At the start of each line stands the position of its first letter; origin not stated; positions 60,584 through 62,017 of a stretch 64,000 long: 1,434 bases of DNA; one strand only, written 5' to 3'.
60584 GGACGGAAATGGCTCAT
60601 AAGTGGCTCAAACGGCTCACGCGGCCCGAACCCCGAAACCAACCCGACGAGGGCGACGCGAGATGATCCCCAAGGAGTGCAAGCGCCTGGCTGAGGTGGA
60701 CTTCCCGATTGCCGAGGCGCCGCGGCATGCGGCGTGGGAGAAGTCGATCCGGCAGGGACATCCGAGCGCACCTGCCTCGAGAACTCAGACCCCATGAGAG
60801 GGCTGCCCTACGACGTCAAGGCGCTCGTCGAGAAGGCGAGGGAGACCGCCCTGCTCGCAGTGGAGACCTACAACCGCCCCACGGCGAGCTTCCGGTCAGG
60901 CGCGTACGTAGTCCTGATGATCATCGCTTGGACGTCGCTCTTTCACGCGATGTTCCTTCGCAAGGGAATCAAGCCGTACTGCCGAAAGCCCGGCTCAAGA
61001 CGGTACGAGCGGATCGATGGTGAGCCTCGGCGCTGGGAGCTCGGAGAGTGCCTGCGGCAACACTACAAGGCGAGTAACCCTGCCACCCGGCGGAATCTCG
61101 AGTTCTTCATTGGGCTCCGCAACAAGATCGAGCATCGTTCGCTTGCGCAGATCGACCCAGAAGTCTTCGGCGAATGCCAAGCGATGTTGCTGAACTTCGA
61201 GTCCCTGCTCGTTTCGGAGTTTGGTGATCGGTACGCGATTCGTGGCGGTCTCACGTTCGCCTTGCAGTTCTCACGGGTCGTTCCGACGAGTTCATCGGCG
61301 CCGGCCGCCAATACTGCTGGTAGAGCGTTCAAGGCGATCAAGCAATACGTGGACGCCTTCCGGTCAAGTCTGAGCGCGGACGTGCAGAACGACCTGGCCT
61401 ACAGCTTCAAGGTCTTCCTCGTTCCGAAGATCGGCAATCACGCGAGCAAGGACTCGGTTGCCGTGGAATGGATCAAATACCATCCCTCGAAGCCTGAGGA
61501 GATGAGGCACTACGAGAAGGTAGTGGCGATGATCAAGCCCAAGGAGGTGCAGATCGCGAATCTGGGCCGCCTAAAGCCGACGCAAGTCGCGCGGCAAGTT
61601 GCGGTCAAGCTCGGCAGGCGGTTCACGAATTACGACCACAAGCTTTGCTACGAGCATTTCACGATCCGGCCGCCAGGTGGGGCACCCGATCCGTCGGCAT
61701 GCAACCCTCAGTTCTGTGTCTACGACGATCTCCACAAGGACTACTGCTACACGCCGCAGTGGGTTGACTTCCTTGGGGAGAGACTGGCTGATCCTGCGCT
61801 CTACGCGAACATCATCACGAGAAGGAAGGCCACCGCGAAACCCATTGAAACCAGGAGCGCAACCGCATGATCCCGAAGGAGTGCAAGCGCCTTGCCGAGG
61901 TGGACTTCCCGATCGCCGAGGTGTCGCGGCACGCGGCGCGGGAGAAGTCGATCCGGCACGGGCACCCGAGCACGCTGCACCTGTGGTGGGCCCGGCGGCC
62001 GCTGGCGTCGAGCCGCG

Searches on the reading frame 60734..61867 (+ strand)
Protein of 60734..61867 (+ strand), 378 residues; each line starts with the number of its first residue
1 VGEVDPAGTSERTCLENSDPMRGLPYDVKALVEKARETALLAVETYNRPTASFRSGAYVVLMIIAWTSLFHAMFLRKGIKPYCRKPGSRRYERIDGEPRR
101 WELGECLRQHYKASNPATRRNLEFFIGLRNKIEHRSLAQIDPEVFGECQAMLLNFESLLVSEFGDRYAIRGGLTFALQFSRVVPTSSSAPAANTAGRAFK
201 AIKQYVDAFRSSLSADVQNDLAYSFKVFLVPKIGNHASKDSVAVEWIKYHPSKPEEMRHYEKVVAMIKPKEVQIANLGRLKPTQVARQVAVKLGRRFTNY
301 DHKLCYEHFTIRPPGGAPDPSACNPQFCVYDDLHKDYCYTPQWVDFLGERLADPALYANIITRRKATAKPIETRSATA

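Call 10: search_protein_families(library=pfam, proteins=[window:60734-61867:+], max_evalue=0.01)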
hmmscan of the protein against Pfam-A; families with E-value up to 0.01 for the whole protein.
window:60734-61867:+ (378 aa): 1 family
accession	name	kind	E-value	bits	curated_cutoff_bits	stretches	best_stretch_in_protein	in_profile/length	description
PF12358.13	DUF3644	-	1.6e-51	175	27.6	1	31-212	2-182/183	Domain of unknown function (DUF3644)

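Call 11: search_protein_families(library=padloc, proteins=[window:60734-61867:+], max_evalue=0.001)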
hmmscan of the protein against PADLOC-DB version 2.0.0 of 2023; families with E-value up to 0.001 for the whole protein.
window:60734-61867:+ (378 aa): 8 families
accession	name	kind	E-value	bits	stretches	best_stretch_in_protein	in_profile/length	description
PDLC04950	PDC-S19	-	2.6e-131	436.1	1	21-367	1-347/353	-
PDLC04948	PDC-S19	-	2.4e-50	169.8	1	29-308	13-285/325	-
PDLC04949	PDC-S19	-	6.8e-13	46.6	1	28-134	7-104/334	-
PDLC04952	PDC-S19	-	7.7e-13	46.7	1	29-157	6-126/328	-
PDLC04954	PDC-S19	-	4.6e-09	34.1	1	28-77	6-55/330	-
PDLC04953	PDC-S19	-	1.5e-08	32.5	1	29-164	8-144/333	-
PDLC04955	PDC-S19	-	5.9e-05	20.5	1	29-164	9-141/338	-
PDLC04951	PDC-S19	-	6.5e-05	20.2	1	28-164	5-135/357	-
